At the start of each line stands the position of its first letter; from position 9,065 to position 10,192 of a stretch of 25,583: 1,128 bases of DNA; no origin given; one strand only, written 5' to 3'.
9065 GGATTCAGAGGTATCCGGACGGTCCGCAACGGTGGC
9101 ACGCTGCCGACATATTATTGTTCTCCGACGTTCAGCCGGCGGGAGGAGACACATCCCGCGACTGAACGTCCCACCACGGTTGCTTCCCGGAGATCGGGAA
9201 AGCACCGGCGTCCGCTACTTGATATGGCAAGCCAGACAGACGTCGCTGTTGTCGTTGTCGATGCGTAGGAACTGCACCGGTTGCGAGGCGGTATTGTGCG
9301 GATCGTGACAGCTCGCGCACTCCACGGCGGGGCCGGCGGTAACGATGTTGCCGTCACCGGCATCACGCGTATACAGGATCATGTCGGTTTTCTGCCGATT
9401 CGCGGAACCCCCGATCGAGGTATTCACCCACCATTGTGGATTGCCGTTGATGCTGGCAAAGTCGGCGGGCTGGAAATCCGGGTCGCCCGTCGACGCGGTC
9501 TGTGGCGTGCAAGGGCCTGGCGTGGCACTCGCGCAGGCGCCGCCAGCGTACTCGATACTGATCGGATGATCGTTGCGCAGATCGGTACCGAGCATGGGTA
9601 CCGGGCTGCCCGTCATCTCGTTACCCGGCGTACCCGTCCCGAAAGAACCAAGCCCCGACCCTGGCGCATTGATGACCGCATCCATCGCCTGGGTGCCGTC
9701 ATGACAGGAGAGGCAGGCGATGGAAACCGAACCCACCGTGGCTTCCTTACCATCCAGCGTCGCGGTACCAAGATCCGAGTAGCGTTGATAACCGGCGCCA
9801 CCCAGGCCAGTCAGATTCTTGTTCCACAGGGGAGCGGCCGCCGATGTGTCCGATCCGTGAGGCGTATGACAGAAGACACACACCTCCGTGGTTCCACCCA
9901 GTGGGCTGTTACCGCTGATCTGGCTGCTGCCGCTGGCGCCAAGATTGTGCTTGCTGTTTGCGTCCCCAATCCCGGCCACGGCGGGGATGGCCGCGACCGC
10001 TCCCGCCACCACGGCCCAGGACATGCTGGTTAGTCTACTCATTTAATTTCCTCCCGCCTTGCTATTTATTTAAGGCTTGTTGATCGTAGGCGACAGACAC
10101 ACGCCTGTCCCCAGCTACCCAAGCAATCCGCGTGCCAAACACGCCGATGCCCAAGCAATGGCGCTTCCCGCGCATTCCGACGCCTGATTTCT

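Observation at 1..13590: Candidate OmcE-type cytochrome-nanowire / porin-cytochrome system in a probable non-Geobacter proteobacterium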

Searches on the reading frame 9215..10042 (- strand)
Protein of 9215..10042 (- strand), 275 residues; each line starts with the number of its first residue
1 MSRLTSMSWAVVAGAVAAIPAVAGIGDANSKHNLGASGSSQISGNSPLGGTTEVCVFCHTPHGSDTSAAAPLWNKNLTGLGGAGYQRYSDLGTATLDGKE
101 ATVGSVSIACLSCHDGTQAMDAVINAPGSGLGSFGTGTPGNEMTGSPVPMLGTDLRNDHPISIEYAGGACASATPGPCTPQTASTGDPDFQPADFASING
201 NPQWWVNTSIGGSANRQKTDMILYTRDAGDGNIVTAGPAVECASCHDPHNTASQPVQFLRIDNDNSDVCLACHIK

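Call 6: search_protein_families(library=pfam, proteins=[window:9215-10042:-], max_evalue=0.01)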
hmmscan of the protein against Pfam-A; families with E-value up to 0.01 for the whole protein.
window:9215-10042:- (275 aa): 4 families
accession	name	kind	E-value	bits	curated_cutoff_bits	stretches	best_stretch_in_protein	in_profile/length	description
PF09699.15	Paired_CXXCH_1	-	1.5e-11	44.3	20.6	1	241-273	8-36/41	Doubled CXXCH motif (Paired_CXXCH_1)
PF14522.11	Cytochrome_C7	-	3.4e-05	24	24.8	0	239-273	13-48/67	Cytochrome c7 and related cytochrome c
PF22113.1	Mtrc-MtrF_II-IV_dom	-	0.0001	22.3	30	0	51-121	80-132/176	Outer membrane cytochrome MtrC/MtrF-like, domains II/IV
PF14537.11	Cytochrom_c3_2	-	0.00014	22.7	25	0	239-273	57-78/79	Cytochrome c3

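Call 7: search_solved_structures(query=window:9215-10042:-, max_evalue=10, show_alignments=3)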
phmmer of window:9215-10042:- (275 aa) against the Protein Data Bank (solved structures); distinct sequences matched with E-value up to 10: 7.
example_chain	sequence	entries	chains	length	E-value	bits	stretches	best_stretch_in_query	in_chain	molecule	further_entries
7tfs_A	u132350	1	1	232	2.1e-20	76.6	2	15-187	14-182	Cytochrome c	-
9yuq_N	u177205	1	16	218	2.8e-19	72.9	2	13-169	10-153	Putative multiheme cytochrome c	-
6zlm_A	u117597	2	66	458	0.24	14.1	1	51-135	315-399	Dihydrolipoyllysine-residue acetyltransferase component of pyruvate dehydrogenase complex,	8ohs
7r5m_A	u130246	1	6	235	0.32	13.6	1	51-135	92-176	Dihydrolipoyllysine-residue acetyltransferase component of pyruvate dehydrogenase complex,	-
6zlo_A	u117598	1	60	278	0.45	13.1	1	51-135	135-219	Dihydrolipoyllysine-residue acetyltransferase component of pyruvate dehydrogenase complex,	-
7bv5_A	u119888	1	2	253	1.7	11.3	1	51-130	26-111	tRNA-specific adenosine deaminase subunit TAD2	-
6r2q_A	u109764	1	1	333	8.6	9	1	51-116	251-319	Cystathionine beta-synthase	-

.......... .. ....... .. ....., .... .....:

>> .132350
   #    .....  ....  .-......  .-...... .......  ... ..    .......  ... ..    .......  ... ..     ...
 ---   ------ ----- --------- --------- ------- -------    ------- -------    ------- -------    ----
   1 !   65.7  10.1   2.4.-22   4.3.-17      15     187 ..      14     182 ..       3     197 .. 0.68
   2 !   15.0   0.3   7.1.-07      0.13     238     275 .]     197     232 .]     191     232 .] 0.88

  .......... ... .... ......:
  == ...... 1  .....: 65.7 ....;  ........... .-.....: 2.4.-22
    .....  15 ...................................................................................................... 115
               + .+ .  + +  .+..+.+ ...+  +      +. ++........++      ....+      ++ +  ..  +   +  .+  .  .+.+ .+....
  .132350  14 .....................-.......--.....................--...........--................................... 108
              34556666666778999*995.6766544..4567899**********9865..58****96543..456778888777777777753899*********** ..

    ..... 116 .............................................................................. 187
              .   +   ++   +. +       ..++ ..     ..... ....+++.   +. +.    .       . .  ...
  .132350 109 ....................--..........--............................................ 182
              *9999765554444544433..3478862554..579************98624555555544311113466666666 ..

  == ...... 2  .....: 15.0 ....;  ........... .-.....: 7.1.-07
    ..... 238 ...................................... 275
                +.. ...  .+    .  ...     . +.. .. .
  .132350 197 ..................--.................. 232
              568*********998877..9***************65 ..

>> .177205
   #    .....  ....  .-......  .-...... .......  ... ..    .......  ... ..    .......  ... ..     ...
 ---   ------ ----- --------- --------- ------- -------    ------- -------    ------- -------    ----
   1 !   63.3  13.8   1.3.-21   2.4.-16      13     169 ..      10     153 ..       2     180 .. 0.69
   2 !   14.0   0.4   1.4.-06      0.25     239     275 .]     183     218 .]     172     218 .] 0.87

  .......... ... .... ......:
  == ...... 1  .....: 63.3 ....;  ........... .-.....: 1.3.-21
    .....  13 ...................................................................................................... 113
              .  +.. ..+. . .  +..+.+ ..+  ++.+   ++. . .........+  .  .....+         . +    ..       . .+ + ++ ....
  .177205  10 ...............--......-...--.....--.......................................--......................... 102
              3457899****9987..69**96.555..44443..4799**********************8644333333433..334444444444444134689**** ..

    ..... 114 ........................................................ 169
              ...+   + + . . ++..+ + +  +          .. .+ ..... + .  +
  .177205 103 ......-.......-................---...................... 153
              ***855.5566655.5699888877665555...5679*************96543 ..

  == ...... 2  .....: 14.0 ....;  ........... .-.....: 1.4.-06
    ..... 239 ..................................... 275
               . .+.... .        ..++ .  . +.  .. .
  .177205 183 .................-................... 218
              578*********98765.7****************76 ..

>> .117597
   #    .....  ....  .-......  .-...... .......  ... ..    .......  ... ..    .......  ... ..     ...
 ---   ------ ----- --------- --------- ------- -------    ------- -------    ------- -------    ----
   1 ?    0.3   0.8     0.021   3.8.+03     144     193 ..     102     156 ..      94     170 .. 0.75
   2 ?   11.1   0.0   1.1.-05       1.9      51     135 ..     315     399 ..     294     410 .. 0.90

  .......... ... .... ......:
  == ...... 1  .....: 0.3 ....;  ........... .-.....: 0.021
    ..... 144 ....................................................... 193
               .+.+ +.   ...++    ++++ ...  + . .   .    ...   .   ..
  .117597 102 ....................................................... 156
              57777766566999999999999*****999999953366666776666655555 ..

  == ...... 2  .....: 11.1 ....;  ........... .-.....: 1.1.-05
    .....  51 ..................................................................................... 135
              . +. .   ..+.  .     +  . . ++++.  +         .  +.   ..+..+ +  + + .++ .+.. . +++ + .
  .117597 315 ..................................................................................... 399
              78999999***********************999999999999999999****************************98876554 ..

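Call 22: find_homologous_proteins(query=window:9215-10042:-, max_evalue=0.00001)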
Query window:9215-10042:- (275 aa): 6411 proteins with E <= 0.00001 among 8000 candidates; the best 120 are listed.
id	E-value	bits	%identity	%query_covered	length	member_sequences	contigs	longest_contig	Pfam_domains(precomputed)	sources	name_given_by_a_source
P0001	2.6e-181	619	100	100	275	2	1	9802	PF09699.16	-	-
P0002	3.6e-110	386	67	99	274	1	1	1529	PF09699.16,PF14522.12,PF22113.2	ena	-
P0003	7.0e-96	339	61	99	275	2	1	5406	PF09699.16,PF14522.12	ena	-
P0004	1.7e-93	331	63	95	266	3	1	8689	PF09699.16,PF14522.12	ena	-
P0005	4.4e-91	323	59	99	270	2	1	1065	PF09699.16,PF14522.12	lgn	-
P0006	3.2e-90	320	60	96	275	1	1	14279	PF09699.16,PF14522.12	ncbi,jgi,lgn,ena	-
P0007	8.0e-90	319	61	91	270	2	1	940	PF09699.16,PF14522.12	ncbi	-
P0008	2.2e-89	318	61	89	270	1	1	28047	PF09699.16,PF14522.12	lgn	-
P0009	4.2e-89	317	62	89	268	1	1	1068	PF09699.16,PF14522.12,PF22113.2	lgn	-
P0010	4.7e-89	317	60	100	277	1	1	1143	PF09699.16,PF14522.12,PF22113.2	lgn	-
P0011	7.1e-89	316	55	100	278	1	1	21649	PF09699.16,PF14522.12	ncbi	-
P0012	1.3e-87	312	66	81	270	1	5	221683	PF09699.16,PF14522.12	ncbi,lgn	ncbi:MAG: cytochrome c3 family protein [Gammaproteobacteria bacterium]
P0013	2.0e-87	311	62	89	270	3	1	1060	PF09699.16,PF14522.12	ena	-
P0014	9.3e-87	309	56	100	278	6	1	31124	PF09699.16,PF22113.2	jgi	-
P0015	5.3e-86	307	56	100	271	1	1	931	PF09699.16,PF14522.12,PF22113.2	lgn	-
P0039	1.2e-81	292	57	89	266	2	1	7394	PF09699.16,PF14522.12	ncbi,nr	ncbi:MAG: hypothetical protein JRH19_24835 [Deltaproteobacteria bacterium]|nr:hypothetical protein [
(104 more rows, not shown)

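Call 29: find_related_loci(query=A1, collection=genome_contigs, flank=10000)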
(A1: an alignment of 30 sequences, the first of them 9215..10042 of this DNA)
Query A1 (275 aa) in genome_contigs; peptide patterns used: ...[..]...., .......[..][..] (x = any residue, [..] = any of these).
598 stretches matched a pattern (row limit reached: there are more); 572 encode a relative of the query (tblastn E <= 1e-3); the best 80 are kept; 80 distinct loci.
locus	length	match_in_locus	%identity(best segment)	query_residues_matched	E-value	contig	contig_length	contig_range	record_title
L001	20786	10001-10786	55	11-275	4e-86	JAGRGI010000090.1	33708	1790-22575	MAG: Chromatiales bacterium isolate HKST-UBA171 2015-01-06_1_(paired)_contig_91786, whole genome shotgun sequence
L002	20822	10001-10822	57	2-275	3e-85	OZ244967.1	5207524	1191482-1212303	MAG: Granulosicoccaceae bacterium isolate 69fe04f5-5af2-44a6-ae30-c983e8064af8 genome assembly, chromosome: 1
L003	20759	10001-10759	57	30-275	3e-85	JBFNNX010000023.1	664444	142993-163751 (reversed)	MAG: Candidatus Thiodiazotropha sp. isolate ctemesantah040_SYM1 c_000000000002, whole genome shotgun sequence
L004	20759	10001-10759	56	30-275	1e-83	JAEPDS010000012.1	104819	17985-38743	MAG: Candidatus Thiodiazotropha sp. 'RUGA' isolate MAGL046 c_000000000012, whole genome shotgun sequence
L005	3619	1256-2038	55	30-275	2e-84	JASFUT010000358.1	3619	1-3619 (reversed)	MAG: Chromatiales bacterium isolate D1105M02metaG_sub_Bin_253 D1105M02metaG_FD_scaffold_14886_c1, whole genome shotgun s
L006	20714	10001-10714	57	30-275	1e-82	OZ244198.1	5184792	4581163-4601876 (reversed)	MAG: Arenicellales bacterium isolate acf98f22-c3a9-4478-9d88-117e57475e35 genome assembly, chromosome: 1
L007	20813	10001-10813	54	10-275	4e-81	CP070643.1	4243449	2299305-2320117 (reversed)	MAG: Betaproteobacteria bacterium isolate bin90 chromosome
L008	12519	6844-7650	53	6-275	3e-80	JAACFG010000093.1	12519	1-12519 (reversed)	MAG: Gammaproteobacteria bacterium isolate bin.40 scaffold_3270, whole genome shotgun sequence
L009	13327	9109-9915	52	6-275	9e-80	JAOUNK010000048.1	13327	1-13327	MAG: Gammaproteobacteria bacterium isolate 8_1_July_SF_Bin69 8_1_July_SF_Bin69_scaffold_1746_c1, whole genome shotgun se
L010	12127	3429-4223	55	3-275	2e-79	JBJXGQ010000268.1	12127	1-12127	MAG: Burkholderiales bacterium isolate F1F2.bin.209 k127_2487398, whole genome shotgun sequence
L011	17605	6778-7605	52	1-275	4e-79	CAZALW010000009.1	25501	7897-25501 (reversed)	MAG TPA_asm: uncultured Thiotrichaceae bacterium isolate SRP215229_co1_200 genome assembly, contig: NODE_1051_length_255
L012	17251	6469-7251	52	11-275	5e-78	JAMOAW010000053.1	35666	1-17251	MAG: Magnetococcus sp. DMHC-6 scaffold_762, whole genome shotgun sequence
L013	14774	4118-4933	53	2-275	5e-77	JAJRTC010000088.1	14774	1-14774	MAG: Nitrospirae bacterium isolate Dive96_bin1.228 k141_1976836, whole genome shotgun sequence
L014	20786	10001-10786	51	12-275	2e-74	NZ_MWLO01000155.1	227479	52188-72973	Ideonella sp. A 288 EOINJALH_155, whole genome shotgun sequence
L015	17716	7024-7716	56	51-275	3e-74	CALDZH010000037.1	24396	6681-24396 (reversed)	MAG: uncultured Woeseiaceae bacterium isolate N1_Bin_METABAT__269_sub_1_1 genome assembly, contig: c_000002998669, whole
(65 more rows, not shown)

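Call 43: predict_structure(alignment_id=A2)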
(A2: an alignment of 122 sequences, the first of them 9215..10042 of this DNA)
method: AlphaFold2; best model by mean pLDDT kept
length: 275 residues; sequences in the alignment: 122
mean_pLDDT: 58.8   pTM: 0.51
mean pLDDT of the five models: 58.8, 56.5, 56.2, 55.9, 52.6
residues with pLDDT >= 90: 4; 70-90: 70; 50-70: 104; < 50: 97
segments of 3 or more residues with pLDDT < 50: 55-76, 104-144, 146-151, 243-247, 255-264, 266-275
pLDDT, mean of each block of 10 residues (from residue 1): 62 68 55 65 61 48 38 46 60 60 44 36 39 38 45 55 78 80 83 89 85 78 75 72 49 46 43 38
secondary structure, 60 per line:
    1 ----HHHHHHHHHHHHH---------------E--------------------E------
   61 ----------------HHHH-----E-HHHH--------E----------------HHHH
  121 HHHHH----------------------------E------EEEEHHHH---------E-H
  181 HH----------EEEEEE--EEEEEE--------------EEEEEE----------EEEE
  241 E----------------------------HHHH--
elements in order: H5-17 H77-80 H88-91 H117-125 E161-164 H165-168 E193-198 E201-206 E221-226 E237-241 H270-273

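Call 58: search_solved_structures(query=A2, max_evalue=1, show_alignments=2)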
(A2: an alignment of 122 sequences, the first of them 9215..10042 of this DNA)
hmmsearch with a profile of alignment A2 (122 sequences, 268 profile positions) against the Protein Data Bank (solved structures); distinct sequences matched with E-value up to 1: 4.
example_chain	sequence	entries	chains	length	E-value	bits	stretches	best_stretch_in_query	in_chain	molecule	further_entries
7tfs_A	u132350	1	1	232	1.4e-36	129.4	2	9-170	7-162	Cytochrome c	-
9yuq_N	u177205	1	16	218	1.9e-35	125.6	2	9-167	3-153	Putative multiheme cytochrome c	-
6ef8_A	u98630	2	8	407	0.0044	19.5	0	226-247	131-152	C-type cytochrome OmcS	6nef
4ux7_A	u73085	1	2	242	0.13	14.7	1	138-209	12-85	PUTATIVE PEPTIDASE C60B, SORTASE B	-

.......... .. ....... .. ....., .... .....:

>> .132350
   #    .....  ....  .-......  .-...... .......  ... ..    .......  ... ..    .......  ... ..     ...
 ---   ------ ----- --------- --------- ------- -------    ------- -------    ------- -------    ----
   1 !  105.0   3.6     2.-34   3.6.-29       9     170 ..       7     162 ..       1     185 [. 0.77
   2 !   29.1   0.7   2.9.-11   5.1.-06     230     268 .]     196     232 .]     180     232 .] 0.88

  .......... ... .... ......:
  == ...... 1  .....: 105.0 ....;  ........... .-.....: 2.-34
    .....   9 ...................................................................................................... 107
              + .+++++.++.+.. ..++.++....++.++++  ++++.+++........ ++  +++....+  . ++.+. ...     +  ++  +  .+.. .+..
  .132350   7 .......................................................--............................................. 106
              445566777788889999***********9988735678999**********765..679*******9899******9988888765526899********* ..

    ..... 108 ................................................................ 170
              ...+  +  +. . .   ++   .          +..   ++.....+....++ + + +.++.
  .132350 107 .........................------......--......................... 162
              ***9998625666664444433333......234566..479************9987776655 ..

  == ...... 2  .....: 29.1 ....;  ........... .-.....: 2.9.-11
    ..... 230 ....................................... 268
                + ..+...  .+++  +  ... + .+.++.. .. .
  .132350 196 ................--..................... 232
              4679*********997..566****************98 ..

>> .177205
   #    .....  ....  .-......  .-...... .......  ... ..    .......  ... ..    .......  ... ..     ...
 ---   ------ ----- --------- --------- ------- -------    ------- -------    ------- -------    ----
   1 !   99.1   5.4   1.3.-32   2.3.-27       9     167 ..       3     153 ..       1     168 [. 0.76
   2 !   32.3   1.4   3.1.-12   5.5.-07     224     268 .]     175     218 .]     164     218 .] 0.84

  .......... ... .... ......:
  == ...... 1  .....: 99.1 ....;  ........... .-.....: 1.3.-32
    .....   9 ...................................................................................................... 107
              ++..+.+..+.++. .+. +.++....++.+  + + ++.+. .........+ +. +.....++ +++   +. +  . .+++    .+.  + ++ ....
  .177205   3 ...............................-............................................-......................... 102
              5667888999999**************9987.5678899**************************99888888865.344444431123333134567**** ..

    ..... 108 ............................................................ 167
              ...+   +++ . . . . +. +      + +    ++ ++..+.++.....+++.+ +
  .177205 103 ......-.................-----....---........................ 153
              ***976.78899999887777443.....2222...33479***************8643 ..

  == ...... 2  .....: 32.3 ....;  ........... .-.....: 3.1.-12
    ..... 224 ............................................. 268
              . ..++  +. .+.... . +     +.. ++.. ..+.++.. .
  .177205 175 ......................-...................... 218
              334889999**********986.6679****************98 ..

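Call 87: find_encoding_contigs(protein=P0039, flank=10000, max_places=2)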
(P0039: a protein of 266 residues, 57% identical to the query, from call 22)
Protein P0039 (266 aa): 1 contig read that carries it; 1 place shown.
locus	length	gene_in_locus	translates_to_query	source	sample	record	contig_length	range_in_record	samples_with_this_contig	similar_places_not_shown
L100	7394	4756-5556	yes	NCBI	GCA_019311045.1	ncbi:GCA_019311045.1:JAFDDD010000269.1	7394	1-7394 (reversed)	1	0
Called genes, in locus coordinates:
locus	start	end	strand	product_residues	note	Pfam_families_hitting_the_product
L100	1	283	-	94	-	PF05140:ResB (faint)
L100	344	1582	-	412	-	PF17170:DUF5128 (faint), PF20067:SSL_N (faint), PF06739:SBBP (faint), PF08450:SGL (faint), PF25021:TEN_NHL (faint), PF01436:NHL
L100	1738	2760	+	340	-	PF14495:Cytochrom_C550 (faint), PF00034:Cytochrom_C (weak), PF13442:Cytochrome_CBB3 (weak), PF00034:Cytochrom_C, PF13442:Cytochrome_CBB3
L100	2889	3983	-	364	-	PF00034:Cytochrom_C (weak), PF13442:Cytochrome_CBB3, PF00034:Cytochrom_C, PF13442:Cytochrome_CBB3, PF00034:Cytochrom_C, PF13442:Cytochrome_CBB3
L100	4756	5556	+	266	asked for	PF09699:Paired_CXXCH_1 (faint), PF14522:Cytochrome_C7 (faint)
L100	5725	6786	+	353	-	PF13623:SurA_N_2 (faint), PF13145:Rotamase_2, PF13616:Rotamase_3, PF00639:Rotamase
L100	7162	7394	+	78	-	?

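Call 91: search_protein_families(library=ncbifam, proteins=[window:9215-10042:-], max_evalue=0.01)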
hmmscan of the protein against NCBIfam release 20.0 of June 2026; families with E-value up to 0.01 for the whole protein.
window:9215-10042:- (275 aa): 5 families
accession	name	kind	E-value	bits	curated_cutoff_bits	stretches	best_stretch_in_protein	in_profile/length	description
TIGR01905.1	paired_CXXCH_1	subfamily_domain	4.4e-09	36.1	25.2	1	241-273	8-36/41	doubled CXXCH domain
NF041028.1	decahem_GSU2203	exception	4.9e-07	29.3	325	1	240-274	175-208/317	GSU2203 family decaheme c-type cytochrome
TIGR03508.1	decahem_SO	subfamily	4e-06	26.5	192.2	1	239-274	143-175/258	DmsE family decaheme c-type cytochrome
TIGR03507.1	decahem_SO1788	subfamily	6.1e-05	21.7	209.3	0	49-129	573-639/672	OmcA/MtrC family decaheme c-type cytochrome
TIGR03153.1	cytochr_NrfH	equivalog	0.0017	18.4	134.2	0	54-118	54-113/138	cytochrome c nitrite reductase small subunit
